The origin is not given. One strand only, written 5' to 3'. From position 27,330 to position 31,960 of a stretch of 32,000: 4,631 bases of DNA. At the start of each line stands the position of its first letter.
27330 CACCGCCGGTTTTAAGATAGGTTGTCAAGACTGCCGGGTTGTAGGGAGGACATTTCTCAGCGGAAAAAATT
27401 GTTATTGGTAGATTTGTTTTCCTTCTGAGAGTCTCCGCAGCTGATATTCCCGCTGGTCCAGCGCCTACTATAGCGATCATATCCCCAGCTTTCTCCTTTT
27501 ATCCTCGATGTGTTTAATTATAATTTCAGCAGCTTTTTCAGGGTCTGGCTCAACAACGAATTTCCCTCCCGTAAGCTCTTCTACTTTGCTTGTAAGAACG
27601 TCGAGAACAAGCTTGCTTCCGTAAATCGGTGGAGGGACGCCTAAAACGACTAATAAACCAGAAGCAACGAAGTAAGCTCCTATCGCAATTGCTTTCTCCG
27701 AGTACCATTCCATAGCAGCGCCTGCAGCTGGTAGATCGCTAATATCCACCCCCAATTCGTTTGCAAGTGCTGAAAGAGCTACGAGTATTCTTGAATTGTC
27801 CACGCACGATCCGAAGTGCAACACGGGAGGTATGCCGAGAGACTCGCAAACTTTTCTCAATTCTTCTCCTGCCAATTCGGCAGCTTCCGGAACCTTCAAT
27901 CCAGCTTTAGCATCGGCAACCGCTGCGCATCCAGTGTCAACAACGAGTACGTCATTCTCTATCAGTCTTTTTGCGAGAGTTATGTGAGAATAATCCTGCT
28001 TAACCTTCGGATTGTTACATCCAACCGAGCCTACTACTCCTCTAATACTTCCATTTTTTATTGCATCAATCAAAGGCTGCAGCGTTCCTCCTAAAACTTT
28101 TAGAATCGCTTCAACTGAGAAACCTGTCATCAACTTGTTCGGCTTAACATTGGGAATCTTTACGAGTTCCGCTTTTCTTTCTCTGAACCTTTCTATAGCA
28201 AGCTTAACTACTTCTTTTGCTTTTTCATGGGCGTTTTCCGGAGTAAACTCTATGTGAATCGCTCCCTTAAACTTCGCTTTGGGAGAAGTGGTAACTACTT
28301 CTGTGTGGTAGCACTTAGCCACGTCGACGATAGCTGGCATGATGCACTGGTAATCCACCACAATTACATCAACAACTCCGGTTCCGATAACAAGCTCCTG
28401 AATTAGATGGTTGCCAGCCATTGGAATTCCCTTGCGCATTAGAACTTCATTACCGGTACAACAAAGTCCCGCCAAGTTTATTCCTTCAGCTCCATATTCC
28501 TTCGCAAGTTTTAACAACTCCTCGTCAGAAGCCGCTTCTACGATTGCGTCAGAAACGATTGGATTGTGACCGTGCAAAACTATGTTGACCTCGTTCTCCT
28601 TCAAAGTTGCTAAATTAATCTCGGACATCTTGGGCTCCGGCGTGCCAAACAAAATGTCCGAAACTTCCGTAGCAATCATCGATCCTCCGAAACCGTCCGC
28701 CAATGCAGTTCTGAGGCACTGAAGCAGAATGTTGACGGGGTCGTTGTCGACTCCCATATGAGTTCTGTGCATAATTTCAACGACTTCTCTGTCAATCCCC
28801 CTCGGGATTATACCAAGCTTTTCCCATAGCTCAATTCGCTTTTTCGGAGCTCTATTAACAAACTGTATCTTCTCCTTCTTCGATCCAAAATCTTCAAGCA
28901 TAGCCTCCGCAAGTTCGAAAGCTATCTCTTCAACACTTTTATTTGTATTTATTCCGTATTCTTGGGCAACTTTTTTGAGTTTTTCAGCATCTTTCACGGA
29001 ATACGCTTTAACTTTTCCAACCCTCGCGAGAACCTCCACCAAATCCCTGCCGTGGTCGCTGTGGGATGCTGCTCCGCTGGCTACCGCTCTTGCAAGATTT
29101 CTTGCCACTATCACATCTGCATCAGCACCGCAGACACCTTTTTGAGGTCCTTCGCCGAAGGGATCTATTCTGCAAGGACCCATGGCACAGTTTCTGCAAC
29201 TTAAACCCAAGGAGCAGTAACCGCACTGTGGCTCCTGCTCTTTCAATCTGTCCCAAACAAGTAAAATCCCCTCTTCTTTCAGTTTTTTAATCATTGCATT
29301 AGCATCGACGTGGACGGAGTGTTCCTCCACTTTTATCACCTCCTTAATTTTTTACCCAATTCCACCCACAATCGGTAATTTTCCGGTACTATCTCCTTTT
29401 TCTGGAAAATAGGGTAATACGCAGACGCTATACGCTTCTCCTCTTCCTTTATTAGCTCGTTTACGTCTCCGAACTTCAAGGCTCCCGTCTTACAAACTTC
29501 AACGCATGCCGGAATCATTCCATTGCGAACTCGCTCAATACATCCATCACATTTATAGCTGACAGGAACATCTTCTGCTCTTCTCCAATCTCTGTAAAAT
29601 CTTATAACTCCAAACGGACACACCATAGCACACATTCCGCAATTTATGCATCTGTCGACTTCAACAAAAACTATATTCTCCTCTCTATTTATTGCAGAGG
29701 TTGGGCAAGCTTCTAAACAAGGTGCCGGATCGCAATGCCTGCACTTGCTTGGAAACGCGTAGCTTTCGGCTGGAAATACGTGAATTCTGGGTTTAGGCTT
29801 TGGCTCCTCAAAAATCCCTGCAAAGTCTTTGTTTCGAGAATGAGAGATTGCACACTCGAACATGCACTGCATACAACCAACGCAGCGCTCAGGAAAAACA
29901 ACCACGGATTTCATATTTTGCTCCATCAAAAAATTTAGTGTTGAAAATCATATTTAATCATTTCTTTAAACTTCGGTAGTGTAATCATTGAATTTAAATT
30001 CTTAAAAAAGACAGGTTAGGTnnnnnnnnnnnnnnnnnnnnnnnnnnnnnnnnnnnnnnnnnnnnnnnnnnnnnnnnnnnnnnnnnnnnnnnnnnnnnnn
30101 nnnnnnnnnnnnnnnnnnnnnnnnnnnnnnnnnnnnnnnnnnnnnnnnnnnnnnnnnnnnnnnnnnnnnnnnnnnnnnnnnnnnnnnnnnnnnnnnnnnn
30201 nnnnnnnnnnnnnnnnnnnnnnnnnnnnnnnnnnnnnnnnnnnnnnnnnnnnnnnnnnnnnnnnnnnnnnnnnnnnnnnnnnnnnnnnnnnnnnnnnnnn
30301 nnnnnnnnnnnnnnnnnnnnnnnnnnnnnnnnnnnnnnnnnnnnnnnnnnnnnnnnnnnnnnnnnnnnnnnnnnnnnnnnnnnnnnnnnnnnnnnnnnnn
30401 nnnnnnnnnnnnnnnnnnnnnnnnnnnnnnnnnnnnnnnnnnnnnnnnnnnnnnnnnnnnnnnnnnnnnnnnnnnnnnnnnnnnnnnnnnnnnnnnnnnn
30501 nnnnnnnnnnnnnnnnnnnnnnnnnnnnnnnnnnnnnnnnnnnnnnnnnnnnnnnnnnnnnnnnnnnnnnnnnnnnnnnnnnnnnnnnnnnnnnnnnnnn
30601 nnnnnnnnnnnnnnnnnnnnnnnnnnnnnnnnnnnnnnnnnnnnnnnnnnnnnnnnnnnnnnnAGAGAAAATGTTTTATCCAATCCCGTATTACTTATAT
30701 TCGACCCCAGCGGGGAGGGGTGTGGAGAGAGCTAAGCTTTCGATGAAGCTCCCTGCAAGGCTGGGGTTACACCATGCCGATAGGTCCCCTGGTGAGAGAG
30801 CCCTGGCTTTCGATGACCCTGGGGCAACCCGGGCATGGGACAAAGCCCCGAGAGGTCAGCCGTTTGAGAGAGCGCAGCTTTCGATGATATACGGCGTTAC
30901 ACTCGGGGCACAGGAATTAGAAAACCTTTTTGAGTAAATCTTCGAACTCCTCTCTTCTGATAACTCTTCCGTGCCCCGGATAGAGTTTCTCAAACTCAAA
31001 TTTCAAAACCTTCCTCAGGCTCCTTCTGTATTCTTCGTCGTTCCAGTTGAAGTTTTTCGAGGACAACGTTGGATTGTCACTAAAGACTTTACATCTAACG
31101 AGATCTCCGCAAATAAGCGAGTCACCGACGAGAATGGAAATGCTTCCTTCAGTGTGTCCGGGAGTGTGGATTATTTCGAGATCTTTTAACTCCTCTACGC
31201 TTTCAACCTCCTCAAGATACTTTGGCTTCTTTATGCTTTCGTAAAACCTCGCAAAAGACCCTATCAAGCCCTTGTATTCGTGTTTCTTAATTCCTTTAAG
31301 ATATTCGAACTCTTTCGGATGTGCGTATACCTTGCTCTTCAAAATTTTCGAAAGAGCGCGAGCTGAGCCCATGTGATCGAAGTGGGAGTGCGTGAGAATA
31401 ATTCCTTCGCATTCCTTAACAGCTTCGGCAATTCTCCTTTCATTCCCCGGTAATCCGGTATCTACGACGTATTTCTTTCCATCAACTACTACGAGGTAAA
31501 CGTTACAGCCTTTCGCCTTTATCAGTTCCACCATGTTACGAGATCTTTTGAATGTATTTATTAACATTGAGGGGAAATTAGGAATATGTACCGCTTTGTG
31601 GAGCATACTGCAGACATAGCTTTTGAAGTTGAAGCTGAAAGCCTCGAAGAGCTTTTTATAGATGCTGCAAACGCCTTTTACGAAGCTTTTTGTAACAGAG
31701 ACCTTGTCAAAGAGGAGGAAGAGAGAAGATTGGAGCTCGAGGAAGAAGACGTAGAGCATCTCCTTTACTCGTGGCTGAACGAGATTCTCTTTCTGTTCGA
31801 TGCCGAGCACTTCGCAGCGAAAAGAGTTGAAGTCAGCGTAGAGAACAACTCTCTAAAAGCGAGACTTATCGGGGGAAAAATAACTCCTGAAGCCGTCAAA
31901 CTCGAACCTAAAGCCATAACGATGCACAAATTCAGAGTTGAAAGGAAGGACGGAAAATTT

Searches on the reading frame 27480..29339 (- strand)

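Call 30: search_protein_families(library=pfam, proteins=[window:27480-29339:-])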
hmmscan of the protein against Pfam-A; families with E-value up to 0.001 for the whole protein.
window:27480-29339:- (620 aa): 1 family
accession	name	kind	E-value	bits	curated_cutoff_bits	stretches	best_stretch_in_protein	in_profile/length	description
PF03063.25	Prismane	-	1.7e-186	621.3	27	1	47-601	2-513/513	Prismane/CO dehydrogenase family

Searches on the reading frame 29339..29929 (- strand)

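Call 30: search_protein_families(library=pfam, proteins=[window:29339-29929:-])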
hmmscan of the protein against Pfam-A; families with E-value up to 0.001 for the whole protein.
window:29339-29929:- (197 aa): 12 families
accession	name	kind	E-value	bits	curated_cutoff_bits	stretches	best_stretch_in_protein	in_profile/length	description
PF13247.11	Fer4_11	-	4.1e-20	72.3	26.2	1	57-155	4-99/100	4Fe-4S dicluster domain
PF12837.12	Fer4_6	-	5.4e-13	48.6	25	2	87-109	2-24/24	4Fe-4S binding domain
PF00037.32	Fer4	-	1.1e-12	47.6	21.1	1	89-110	3-24/24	4Fe-4S binding domain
PF13187.11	Fer4_9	-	2.3e-12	47.2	27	2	15-80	1-52/52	4Fe-4S dicluster domain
PF12838.12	Fer4_7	-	5.4e-12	46.4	27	2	62-108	1-52/52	4Fe-4S dicluster domain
PF13237.11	Fer4_10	-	6.2e-11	42.5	25.5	2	60-105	6-53/53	4Fe-4S dicluster domain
PF25160.1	LdpA_Fe-S-bd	-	3e-09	37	27.6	1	66-110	5-44/49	LdpA Fe-S cluster-binding domain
PF13484.11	Fer4_16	-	1.2e-08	36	30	0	93-132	1-42/66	4Fe-4S double cluster binding domain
PF12797.12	Fer4_2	-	7.9e-08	32.2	24.5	1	87-106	3-22/22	4Fe-4S binding domain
PF13183.11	Fer4_8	-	7.8e-05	23.6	27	0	90-113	1-24/68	4Fe-4S dicluster domain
PF14697.11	Fer4_21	-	0.00032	21.2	35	1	61-109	6-57/59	4Fe-4S dicluster domain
PF12800.12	Fer4_4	-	0.0004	21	24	1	92-107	2-17/17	4Fe-4S binding domain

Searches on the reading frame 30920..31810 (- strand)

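Call 30: search_protein_families(library=pfam, proteins=[window:30920-31810:-])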
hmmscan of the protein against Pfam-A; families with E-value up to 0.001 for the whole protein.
window:30920-31810:- (297 aa): 2 families
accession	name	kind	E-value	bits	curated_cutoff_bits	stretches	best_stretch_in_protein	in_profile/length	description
PF00753.33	Lactamase_B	-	3.4e-28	99.4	22.7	1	101-280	5-196/196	Metallo-beta-lactamase superfamily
PF12706.13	Lactamase_B_2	-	0.00064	19.8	27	1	128-172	25-71/200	Beta-lactamase superfamily domain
